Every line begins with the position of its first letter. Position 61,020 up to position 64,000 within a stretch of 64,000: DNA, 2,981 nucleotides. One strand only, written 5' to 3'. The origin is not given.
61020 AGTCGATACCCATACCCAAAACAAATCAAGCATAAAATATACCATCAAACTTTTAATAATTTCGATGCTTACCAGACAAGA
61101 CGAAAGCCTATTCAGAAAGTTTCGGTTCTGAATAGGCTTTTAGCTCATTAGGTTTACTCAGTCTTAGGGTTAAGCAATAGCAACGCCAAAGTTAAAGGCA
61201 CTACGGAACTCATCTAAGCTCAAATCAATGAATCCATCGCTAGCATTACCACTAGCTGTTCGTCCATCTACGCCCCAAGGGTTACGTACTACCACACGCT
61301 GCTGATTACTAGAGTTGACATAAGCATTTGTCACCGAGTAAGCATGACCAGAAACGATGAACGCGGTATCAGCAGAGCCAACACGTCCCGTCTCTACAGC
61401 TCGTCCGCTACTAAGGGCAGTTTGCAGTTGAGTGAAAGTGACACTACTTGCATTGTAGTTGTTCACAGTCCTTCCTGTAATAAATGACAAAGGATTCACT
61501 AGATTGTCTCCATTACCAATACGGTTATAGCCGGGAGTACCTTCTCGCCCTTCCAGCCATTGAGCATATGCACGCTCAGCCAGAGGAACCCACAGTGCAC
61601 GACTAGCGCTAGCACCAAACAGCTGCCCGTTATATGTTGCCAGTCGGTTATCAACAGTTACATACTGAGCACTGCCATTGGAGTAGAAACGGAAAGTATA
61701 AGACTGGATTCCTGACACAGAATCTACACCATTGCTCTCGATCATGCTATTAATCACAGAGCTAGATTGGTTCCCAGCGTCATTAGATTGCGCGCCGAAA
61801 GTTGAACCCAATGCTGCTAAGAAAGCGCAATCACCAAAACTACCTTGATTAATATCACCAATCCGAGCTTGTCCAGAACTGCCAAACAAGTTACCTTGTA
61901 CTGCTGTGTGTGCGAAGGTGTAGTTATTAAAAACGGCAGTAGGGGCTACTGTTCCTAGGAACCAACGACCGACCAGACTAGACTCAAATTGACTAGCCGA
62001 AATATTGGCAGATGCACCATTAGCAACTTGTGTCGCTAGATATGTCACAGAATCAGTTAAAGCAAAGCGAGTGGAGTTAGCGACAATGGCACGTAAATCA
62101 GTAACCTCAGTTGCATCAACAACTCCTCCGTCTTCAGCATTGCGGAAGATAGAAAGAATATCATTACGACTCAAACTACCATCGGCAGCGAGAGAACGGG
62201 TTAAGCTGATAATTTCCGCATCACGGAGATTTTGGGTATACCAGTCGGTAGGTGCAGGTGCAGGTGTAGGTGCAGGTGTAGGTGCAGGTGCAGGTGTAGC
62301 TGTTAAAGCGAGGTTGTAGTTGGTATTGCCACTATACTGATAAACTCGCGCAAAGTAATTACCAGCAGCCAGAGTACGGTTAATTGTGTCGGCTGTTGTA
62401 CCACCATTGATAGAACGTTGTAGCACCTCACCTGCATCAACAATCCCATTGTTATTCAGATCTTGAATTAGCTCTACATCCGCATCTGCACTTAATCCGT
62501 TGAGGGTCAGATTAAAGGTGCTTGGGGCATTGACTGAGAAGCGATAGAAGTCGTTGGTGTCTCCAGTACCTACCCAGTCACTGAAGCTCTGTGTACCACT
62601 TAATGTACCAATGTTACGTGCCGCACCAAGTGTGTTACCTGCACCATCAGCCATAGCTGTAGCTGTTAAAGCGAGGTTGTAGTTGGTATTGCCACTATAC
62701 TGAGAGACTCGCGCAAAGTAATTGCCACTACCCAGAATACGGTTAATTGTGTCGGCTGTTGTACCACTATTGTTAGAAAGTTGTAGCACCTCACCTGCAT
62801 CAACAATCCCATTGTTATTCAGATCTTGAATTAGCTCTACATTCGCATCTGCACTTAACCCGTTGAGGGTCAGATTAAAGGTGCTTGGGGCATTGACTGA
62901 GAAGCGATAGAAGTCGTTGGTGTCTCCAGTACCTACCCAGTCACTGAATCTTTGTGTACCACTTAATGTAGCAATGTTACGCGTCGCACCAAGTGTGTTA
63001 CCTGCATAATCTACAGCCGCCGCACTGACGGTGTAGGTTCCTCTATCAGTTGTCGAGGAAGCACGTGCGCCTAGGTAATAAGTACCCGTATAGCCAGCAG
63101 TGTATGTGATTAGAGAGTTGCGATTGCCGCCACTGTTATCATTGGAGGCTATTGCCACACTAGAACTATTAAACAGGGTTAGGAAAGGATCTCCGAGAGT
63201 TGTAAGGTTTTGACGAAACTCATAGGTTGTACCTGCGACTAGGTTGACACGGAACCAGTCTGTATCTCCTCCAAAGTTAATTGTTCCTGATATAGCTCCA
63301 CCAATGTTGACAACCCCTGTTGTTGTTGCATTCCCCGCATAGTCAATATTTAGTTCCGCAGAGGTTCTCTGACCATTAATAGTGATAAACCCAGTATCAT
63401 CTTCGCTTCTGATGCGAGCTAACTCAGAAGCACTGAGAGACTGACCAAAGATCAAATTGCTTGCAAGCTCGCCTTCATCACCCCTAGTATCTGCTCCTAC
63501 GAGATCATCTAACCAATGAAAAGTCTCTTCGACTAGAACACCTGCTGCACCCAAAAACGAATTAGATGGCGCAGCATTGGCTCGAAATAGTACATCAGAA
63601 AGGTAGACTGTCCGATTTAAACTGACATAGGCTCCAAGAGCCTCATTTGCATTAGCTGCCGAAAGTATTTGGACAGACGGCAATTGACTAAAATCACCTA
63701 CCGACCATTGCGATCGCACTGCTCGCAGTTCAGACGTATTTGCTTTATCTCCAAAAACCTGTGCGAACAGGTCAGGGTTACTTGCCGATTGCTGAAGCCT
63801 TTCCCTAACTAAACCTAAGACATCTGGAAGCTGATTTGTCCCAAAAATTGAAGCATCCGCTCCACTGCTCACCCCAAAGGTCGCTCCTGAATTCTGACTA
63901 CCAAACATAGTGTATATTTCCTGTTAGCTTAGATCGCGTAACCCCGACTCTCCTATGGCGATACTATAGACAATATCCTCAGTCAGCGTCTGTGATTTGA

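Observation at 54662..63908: Type-I secretion pair adjacent to a parvulin PPIase, an orphan small ORF and a leaderless calpain-type protease: candidate dedicated protease-export module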

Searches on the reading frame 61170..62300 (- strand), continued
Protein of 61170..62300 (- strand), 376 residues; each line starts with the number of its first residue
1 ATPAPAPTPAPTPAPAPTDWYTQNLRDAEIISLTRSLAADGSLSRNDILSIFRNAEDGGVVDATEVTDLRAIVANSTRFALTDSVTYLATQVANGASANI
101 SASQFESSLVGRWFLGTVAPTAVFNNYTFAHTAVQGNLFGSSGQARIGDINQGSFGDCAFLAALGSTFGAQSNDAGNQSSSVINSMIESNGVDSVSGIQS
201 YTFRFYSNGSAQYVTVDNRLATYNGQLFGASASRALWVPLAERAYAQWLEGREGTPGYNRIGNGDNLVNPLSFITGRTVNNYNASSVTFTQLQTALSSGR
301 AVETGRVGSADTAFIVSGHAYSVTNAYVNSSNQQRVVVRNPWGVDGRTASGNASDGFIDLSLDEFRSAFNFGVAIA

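Call 68: predict_structure(alignment_id=A3)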
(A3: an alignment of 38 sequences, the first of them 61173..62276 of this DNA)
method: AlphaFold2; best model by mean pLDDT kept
length: 368 residues; sequences in the alignment: 38
mean_pLDDT: 92.7   pTM: 0.91
mean pLDDT of the five models: 92.7, 91.9, 91.7, 91.6, 90.3
residues with pLDDT >= 90: 309; 70-90: 41; 50-70: 14; < 50: 4
segments of 3 or more residues with pLDDT < 50: 341-344
pLDDT, mean of each block of 10 residues (from residue 1): 59 95 97 96 91 95 94 97 97 96 97 95 96 95 89 97 88 97 95 97 97 95 92 97 95 90 97 97 98 95 83 97 97 81 66 95 97
secondary structure, 60 per line:
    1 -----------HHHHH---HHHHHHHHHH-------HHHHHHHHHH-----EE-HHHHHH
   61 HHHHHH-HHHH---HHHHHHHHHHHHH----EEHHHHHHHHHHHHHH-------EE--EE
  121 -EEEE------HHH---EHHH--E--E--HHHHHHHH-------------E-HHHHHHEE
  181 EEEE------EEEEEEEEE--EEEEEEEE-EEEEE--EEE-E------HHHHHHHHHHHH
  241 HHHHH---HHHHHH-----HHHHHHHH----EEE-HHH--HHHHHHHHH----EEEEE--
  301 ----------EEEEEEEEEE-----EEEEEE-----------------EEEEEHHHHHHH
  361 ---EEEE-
elements in order: H12-16 H20-29 H37-46 H55-66 H68-71 H75-87 H94-107 E122-125 H150-157 H173-178 E179-184 E191-199 E202-209 E211-215 E218-220 H229-245 H249-254 H260-267 E272-274 H281-289 E294-298 E311-320 E326-331 E349-353 H354-360 E364-367

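Call 73: fold_search(model_id=the predicted structure, library=pdb)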
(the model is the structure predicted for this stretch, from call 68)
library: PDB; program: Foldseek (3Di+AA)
matches with E <= 10: 254; with E <= 0.001: 39
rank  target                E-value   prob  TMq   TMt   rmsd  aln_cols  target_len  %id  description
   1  6bkj_C                3.8e-14  1.00  0.53  0.64   5.5       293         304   22  Crystal Structure of Human Calpain-3 Protease Core in Complex with Leupeptin (released 2018-02-07)
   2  7w7o                  7.1e-14  1.00  0.54  0.60   4.8       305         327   22  The crystal structure of human Calpain-1 protease core in complex with 14a (released 2023-06-07)
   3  6bjd_C                1.9e-13  1.00  0.51  0.60   5.3       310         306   22  Crystal Structure of Human Calpain-3 Protease Core in Complex with E-64 (released 2018-02-07)
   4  2p0r_A                2.1e-13  1.00  0.54  0.61   5.0       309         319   21  Structure of Human Calpain 9 in complex with Leupeptin (released 2007-03-20)
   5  6bkj_D                2.3e-13  1.00  0.54  0.64   4.5       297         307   22  Crystal Structure of Human Calpain-3 Protease Core in Complex with Leupeptin (released 2018-02-07)
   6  6bjd_D                2.4e-13  1.00  0.53  0.63   4.9       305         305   21  Crystal Structure of Human Calpain-3 Protease Core in Complex with E-64 (released 2018-02-07)
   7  6bjd_A                2.5e-13  1.00  0.53  0.61   4.1       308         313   21  Crystal Structure of Human Calpain-3 Protease Core in Complex with E-64 (released 2018-02-07)
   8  6bdt_A                4.3e-13  1.00  0.54  0.64   4.1       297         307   22  Crystal Structure of Human Calpain-3 Protease Core Mutant-C129S (released 2018-02-07)
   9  6bjd_B                5.1e-13  1.00  0.52  0.62   4.2       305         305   21  Crystal Structure of Human Calpain-3 Protease Core in Complex with E-64 (released 2018-02-07)
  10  6bkj_A                5.7e-13  1.00  0.55  0.65   4.3       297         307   22  Crystal Structure of Human Calpain-3 Protease Core in Complex with Leupeptin (released 2018-02-07)
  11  8gx3                  5.7e-13  1.00  0.55  0.61   4.7       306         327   23  The crystal structure of human Calpain-1 protease core in complex with 14c (released 2023-09-20)
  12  6bgp_C                6.0e-13  1.00  0.51  0.60   5.1       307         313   21  Crystal Structure of Human Calpain-3 Protease Core Mutant-C129A (released 2018-02-07)
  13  1tl9_A                8.5e-13  1.00  0.54  0.62   5.5       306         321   22  High resolution crystal structure of calpain I protease core in complex with leupeptin (released 2004-11-02)
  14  6bgp_A                8.5e-13  1.00  0.49  0.59   6.1       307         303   22  Crystal Structure of Human Calpain-3 Protease Core Mutant-C129A (released 2018-02-07)
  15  6bdt_D                9.6e-13  1.00  0.53  0.62   4.3       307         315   20  Crystal Structure of Human Calpain-3 Protease Core Mutant-C129S (released 2018-02-07)
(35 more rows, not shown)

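Call 80: search_dna_similar(query=window:61173-62276:-, collection=plasmids, mode=protein, max_rows=25)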
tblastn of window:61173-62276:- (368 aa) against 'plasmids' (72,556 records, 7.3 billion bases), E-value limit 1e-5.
Records with a match: 2; places in all: 2; records where one place covers at least 80% of the query: 2.
Best place of each record, by identity: <60% 2.
By first word of the organism name: Calothrix 1; Burkholderia 1.
By predicted mobility (MOB-suite, as given by PLSDB): mobilizable 1; non-mobilizable 1.
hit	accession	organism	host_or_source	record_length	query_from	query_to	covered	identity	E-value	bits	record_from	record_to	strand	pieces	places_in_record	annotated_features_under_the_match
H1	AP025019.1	Calothrix sp. PCC 7716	-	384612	12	363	96%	31.5%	5e-38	152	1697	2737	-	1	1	hypothetical protein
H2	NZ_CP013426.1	Burkholderia sp. MSMB0856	soil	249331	16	357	93%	26.1%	5e-8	62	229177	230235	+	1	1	C2 family cysteine protease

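Call 95: get_annotated_region(hit=H1, flank=9000)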
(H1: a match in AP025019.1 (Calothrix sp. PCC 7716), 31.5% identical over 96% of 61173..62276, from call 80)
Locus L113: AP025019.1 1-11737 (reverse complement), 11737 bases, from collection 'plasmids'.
description: Calothrix sp. PCC 7716 plasmid Cal7716_p1 DNA, complete genome
organism: Calothrix sp. PCC 7716 (NCBI taxid 2853227)
taxonomy: Bacteria; Cyanobacteriota; Cyanophyceae; Nostocales; Calotrichaceae; Calothrix; Calothrix sp. PCC 7716
host: -; source: -; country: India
typing (MOB-suite, as given by PLSDB): mobilizable; relaxase MOBV
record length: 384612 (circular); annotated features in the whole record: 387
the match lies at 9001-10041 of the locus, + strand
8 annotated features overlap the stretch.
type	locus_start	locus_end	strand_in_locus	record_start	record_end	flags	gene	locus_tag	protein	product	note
CDS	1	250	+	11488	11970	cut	-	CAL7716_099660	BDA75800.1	hypothetical protein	-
CDS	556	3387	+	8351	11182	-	-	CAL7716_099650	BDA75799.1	ATPase, P-type (transporting), HAD superfamily, subfamily IC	-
CDS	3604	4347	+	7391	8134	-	-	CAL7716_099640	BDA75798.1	two-component response regulator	-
CDS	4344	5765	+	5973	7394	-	-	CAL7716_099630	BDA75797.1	two-component sensor histidine kinase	-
CDS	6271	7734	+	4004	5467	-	-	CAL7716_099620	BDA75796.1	transporter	-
CDS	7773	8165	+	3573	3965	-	-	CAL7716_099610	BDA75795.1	MerR family transcriptional regulator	-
CDS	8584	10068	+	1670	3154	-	-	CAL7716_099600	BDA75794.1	hypothetical protein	-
CDS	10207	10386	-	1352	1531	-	-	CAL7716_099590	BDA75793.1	hypothetical protein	-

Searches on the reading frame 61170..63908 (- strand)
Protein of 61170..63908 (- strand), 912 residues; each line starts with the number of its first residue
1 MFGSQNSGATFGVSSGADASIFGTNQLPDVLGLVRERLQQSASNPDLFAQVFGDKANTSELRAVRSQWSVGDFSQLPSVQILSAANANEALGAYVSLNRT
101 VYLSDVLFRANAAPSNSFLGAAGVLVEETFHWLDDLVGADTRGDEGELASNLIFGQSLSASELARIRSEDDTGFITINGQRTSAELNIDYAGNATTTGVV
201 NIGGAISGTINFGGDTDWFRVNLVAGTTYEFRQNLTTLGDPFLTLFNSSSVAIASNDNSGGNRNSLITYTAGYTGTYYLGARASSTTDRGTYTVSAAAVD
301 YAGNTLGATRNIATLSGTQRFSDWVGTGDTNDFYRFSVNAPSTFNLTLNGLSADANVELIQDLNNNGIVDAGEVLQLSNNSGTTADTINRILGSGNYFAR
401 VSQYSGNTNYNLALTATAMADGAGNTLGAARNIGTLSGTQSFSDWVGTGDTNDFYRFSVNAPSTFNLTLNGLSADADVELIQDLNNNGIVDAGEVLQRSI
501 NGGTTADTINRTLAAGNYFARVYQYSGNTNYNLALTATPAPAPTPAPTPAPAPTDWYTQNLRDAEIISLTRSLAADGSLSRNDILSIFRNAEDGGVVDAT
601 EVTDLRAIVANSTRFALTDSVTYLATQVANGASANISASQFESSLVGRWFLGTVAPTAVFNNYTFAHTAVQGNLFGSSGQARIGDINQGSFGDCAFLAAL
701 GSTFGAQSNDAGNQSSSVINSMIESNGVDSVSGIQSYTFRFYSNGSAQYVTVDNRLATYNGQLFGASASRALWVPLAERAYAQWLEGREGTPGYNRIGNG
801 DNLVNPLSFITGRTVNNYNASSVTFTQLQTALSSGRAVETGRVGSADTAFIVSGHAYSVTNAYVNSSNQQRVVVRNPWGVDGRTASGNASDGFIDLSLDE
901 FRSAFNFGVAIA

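Call 3: search_protein_families(library=pfam, proteins=[window:61170-63908:-], max_evalue=0.01)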
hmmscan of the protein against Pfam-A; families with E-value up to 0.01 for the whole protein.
window:61170-63908:- (912 aa): 3 families
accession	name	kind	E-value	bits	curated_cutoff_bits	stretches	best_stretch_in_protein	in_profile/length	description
PF00648.27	Peptidase_C2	-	3.6e-20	72.6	23.8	1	679-880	43-244/297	Calpain family cysteine protease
PF04151.21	PPC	-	5e-16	59.8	25.9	3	452-524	2-70/70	Bacterial pre-peptidase C-terminal domain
PF12245.14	Big_3_2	-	0.0048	17.5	23.3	0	721-775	34-90/122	Bacterial Ig-like domain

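Call 4: search_protein_families(library=ncbifam, proteins=[window:61170-63908:-], max_evalue=0.01)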
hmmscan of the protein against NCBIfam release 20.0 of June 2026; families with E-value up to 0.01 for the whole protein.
window:61170-63908:- (912 aa): 2 families
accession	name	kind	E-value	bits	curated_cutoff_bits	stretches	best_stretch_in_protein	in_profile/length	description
NF045830.1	MYPU_1760_HExxH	subfamily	0.00032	20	175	0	329-384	446-497/509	MYPU_1760 family metalloprotease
NF041618.1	T2SS_M_SYNERG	exception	0.00091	19.2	120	0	341-379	101-140/157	type II secretion system protein GspM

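Call 12: find_encoding_contigs(protein=window:61170-63908:-, flank=10000, max_places=6)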
Protein window:61170-63908:- (912 aa): no gene with exactly this product is on record in the collection.

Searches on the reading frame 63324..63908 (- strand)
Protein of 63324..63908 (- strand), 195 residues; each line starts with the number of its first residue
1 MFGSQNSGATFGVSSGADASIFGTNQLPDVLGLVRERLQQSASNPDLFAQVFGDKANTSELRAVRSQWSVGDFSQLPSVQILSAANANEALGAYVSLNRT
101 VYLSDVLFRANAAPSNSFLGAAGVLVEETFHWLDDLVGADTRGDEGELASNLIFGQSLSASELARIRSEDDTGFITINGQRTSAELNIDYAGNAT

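Call 46: find_homologous_proteins(query=window:63324-63908:-, max_evalue=0.001)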
Query window:63324-63908:- (195 aa): 14 proteins with E <= 0.001 among 765 candidates.
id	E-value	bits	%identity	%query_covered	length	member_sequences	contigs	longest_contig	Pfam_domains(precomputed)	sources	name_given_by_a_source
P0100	1.8e-84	300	74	100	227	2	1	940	-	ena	-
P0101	7.8e-76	272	68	95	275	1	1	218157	PF03160.21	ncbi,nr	ncbi:MAG: hypothetical protein DCF20_05260 [Pseudanabaena sp.]|nr:MAG: hypothetical protein DCF20_05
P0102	3.8e-70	253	64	95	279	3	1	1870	PF00353.26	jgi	jgi:Ca2+-binding RTX toxin-like protein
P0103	1.1e-61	226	68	83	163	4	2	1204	-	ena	-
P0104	7.0e-60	220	60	95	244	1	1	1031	-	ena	-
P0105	6.1e-59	217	64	88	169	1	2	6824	-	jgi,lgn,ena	-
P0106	4.4e-50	188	49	96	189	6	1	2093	-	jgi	jgi:hypothetical protein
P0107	6.0e-42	161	62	67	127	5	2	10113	-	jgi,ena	-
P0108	9.1e-38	148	60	63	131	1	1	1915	-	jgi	jgi:hypothetical protein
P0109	3.8e-36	143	54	71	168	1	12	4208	-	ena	-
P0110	9.4e-33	132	50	82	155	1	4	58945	-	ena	-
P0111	3.7e-31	126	57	57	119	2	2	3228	-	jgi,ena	jgi:hypothetical protein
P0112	5.4e-29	119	60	54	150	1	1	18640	-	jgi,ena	jgi:hypothetical protein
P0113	2.3e-21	94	84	30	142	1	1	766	-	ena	-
